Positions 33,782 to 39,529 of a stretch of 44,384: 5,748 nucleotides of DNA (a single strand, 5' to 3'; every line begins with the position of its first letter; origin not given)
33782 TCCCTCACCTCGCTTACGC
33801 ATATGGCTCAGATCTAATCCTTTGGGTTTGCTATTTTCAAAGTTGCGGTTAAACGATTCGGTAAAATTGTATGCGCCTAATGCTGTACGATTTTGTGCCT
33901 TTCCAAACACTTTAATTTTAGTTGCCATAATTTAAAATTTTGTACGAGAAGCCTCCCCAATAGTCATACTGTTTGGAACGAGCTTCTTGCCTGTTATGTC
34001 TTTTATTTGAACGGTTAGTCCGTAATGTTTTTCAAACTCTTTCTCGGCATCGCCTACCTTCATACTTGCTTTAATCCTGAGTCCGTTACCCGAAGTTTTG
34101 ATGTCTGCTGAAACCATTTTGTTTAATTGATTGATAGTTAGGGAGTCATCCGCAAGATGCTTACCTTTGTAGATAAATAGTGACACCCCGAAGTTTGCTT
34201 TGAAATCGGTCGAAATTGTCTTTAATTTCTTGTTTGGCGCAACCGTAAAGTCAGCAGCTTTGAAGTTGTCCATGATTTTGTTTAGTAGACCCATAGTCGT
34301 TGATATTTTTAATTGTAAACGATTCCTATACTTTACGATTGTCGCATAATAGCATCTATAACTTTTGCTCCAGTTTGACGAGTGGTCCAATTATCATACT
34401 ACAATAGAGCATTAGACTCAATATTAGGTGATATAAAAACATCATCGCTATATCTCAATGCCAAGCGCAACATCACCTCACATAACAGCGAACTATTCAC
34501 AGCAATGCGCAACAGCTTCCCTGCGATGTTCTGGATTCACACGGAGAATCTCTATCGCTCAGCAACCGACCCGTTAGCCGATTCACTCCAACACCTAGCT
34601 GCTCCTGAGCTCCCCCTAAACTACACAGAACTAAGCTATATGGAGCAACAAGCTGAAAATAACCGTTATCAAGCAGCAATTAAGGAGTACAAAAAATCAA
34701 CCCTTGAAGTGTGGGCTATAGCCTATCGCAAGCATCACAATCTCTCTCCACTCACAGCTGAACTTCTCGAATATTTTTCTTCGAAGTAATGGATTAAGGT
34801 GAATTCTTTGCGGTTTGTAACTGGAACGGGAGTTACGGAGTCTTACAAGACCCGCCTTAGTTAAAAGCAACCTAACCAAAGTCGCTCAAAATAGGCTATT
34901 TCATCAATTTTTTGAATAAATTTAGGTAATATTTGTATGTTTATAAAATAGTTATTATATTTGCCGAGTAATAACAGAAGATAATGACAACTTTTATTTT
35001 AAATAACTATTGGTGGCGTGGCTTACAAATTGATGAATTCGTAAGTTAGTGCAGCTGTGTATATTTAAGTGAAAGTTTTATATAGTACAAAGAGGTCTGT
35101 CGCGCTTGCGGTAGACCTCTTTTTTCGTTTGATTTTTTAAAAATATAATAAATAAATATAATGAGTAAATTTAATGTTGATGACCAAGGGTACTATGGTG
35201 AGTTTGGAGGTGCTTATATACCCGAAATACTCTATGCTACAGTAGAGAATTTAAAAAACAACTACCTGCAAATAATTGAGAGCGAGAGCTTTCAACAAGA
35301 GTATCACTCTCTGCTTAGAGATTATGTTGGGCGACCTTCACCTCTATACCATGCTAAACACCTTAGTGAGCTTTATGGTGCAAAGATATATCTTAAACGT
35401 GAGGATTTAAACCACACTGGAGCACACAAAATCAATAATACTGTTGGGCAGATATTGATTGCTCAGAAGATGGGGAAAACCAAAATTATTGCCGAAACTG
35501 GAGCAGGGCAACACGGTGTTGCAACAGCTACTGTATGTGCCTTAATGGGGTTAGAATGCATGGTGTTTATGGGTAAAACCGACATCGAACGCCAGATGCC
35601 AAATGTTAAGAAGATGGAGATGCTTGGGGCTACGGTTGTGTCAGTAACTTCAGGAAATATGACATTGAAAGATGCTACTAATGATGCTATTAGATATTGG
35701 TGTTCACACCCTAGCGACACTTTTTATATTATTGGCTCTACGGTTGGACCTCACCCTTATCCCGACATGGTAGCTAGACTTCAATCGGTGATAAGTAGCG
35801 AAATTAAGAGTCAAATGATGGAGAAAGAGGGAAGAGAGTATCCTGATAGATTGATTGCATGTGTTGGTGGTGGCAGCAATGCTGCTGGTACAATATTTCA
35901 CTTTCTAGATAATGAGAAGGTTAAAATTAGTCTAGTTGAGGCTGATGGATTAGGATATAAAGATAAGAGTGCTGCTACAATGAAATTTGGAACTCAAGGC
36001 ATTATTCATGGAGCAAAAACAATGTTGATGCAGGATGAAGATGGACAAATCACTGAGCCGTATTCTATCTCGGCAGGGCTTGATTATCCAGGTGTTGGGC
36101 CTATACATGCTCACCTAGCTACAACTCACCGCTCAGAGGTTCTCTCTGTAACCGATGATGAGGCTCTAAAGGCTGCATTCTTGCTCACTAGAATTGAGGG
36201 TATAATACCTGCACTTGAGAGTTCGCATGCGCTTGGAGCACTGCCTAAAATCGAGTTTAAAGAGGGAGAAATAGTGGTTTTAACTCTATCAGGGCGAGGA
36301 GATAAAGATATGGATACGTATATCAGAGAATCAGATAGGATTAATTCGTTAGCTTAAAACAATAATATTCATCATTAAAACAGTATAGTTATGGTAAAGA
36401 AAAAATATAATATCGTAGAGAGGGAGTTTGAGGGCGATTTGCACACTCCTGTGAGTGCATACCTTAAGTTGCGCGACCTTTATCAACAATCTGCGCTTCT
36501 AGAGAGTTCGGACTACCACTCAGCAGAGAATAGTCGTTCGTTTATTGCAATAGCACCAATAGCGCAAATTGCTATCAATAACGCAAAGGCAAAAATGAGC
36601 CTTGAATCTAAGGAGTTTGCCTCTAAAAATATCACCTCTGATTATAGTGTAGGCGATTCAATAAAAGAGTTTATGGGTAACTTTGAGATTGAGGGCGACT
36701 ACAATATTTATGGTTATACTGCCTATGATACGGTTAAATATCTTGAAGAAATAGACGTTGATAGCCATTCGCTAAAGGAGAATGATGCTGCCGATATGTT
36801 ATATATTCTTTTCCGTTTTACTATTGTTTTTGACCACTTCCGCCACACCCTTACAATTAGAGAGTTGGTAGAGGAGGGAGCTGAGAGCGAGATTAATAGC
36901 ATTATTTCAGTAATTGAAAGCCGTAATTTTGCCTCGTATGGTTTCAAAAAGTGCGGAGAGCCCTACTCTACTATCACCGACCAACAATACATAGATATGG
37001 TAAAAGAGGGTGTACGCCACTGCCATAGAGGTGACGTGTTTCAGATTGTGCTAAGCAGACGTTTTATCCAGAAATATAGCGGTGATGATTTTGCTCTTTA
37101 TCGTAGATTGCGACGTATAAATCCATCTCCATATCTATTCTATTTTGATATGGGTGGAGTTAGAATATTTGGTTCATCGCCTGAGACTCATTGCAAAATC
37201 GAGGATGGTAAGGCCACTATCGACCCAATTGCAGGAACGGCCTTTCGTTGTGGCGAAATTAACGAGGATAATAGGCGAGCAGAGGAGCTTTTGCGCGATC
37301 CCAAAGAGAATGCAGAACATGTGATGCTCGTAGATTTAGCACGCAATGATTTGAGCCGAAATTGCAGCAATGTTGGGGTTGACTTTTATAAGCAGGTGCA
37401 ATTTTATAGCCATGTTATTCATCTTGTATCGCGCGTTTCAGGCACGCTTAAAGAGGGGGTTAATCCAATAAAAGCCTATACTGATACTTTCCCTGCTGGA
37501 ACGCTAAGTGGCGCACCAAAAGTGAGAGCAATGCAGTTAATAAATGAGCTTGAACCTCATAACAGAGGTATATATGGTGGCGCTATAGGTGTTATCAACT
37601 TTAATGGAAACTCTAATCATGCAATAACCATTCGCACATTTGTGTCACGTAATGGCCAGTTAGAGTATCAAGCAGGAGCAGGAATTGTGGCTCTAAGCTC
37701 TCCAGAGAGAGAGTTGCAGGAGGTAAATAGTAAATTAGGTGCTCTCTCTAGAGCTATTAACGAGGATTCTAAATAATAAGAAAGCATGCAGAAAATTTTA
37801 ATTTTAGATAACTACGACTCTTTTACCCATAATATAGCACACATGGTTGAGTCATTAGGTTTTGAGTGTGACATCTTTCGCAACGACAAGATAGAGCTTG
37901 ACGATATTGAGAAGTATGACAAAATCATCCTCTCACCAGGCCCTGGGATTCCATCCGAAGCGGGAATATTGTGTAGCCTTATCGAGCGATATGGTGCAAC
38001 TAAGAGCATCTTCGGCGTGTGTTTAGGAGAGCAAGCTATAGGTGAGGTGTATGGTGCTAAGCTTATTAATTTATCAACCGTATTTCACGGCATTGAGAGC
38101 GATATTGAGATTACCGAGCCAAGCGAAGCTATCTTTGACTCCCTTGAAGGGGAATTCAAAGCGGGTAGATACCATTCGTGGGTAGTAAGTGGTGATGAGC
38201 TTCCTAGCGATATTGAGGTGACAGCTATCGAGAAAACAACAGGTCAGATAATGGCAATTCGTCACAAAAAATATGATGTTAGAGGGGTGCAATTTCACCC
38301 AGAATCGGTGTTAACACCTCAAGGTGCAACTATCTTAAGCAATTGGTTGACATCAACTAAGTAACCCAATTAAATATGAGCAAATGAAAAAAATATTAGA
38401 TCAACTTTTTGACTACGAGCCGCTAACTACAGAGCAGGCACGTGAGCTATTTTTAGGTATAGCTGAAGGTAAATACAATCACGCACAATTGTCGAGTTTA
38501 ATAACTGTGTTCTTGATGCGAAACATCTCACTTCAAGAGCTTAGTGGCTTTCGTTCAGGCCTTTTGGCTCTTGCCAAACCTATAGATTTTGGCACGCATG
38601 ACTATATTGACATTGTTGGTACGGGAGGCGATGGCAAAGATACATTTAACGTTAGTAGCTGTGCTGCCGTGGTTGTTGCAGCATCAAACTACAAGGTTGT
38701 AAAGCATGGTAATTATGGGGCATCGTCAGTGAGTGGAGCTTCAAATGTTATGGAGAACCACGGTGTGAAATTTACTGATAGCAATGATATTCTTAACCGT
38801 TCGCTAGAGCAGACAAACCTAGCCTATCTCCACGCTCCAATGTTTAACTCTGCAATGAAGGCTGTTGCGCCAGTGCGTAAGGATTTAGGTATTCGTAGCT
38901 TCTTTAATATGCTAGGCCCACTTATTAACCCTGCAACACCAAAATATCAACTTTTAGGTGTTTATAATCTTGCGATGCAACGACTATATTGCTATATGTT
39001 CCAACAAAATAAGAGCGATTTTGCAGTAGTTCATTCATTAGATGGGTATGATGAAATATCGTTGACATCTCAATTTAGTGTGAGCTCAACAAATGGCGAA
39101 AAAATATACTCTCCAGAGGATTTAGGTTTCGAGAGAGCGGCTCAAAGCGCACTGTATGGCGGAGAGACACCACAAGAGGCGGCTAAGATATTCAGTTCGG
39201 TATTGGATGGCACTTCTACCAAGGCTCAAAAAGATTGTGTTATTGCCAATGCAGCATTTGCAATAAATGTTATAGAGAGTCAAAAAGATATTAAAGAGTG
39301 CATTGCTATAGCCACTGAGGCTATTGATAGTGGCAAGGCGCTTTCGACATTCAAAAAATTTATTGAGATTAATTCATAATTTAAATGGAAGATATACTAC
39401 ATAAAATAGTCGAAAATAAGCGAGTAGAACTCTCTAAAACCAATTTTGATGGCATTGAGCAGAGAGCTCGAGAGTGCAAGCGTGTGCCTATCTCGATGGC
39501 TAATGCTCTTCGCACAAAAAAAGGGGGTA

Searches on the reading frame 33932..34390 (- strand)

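Call 3: search_protein_families(library=pfam, proteins=[window:33932-34390:-], max_evalue=1)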
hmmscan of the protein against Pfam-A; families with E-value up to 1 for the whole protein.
window:33932-34390:- (152 aa): 3 families
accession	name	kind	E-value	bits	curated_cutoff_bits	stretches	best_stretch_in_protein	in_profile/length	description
PF22298.2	Tsr1_G-like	-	0.051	13.8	27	1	9-50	36-76/161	Tsr1, G-like domain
PF01620.22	Pollen_allerg_2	-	0.072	13.9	28.2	1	34-71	39-79/141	Ribonuclease (pollen allergen)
PF08522.16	BT_3987-like_N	-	0.11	13.7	25.9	1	29-135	31-119/120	BT_3987-like, N-terminal domain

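Call 4: search_protein_families(library=ncbifam, proteins=[window:33932-34390:-], max_evalue=1)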
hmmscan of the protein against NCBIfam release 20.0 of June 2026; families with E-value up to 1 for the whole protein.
window:33932-34390:- (152 aa): 0 families

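Call 5: search_protein_families(library=padloc, proteins=[window:33932-34390:-], max_evalue=1)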
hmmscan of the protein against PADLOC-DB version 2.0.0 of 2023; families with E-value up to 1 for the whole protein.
window:33932-34390:- (152 aa): 0 families

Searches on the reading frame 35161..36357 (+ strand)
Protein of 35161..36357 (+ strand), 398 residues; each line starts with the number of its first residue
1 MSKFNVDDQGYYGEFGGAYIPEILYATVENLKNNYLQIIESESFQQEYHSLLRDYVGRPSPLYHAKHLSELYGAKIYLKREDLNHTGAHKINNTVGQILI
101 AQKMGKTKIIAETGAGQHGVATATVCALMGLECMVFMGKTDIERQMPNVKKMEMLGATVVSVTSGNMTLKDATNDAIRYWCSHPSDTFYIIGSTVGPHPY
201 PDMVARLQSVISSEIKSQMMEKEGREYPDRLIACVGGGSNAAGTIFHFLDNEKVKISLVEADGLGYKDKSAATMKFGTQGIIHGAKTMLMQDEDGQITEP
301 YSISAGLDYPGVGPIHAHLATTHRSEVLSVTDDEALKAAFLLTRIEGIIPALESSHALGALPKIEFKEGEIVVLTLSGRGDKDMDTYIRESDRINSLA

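Call 33: search_protein_families(library=pfam, proteins=[window:35161-36357:+], max_evalue=0.00001)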
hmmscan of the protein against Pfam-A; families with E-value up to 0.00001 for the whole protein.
window:35161-36357:+ (398 aa): 1 family
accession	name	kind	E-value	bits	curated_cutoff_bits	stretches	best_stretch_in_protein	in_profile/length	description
PF00291.31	PALP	-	8.2e-43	147.3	35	1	57-378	5-295/295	Pyridoxal-phosphate dependent enzyme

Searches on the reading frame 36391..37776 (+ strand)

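Call 33: search_protein_families(library=pfam, proteins=[window:36391-37776:+], max_evalue=0.00001)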
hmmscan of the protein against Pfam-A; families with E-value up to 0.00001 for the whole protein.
window:36391-37776:+ (461 aa): 2 families
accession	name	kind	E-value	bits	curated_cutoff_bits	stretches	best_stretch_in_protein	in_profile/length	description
PF00425.24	Chorismate_bind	-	8.6e-81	271.7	27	1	197-448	2-257/257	chorismate binding enzyme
PF04715.19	Anth_synt_I_N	-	3.8e-20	73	23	1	16-156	1-140/140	Anthranilate synthase component I, N terminal region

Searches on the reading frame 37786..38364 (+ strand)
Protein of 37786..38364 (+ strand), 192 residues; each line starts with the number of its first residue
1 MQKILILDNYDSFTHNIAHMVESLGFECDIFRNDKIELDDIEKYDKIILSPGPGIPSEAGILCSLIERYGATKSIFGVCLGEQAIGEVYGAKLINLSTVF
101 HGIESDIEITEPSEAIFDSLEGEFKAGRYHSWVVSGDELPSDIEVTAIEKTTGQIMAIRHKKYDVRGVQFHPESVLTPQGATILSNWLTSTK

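Call 33: search_protein_families(library=pfam, proteins=[window:37786-38364:+], max_evalue=0.00001)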
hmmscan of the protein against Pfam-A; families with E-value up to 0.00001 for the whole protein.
window:37786-38364:+ (192 aa): 1 family
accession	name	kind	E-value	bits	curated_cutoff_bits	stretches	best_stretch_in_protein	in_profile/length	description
PF00117.34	GATase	-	9.1e-50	169.4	22.8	1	5-188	1-187/190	Glutamine amidotransferase class-I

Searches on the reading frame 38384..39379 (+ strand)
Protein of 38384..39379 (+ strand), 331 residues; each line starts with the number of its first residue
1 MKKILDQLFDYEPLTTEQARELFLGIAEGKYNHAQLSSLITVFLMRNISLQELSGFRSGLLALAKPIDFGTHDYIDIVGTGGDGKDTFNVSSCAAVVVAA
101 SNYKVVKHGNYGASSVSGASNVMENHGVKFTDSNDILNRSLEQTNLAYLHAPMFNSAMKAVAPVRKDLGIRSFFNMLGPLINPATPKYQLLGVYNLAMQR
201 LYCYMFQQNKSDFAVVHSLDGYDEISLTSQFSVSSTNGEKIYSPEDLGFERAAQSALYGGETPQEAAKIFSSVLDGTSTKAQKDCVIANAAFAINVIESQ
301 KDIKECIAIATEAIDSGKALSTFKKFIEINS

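Call 33: search_protein_families(library=pfam, proteins=[window:38384-39379:+], max_evalue=0.00001)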
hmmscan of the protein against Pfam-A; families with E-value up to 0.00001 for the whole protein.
window:38384-39379:+ (331 aa): 2 families
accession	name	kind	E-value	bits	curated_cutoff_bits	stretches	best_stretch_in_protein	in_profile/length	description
PF00591.27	Glycos_transf_3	-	1.5e-67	228.3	27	1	73-320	3-253/253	Glycosyl transferase family, a/b domain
PF02885.22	Glycos_trans_3N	-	1.8e-12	47.3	26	1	2-62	1-61/63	Glycosyl transferase family, helical bundle domain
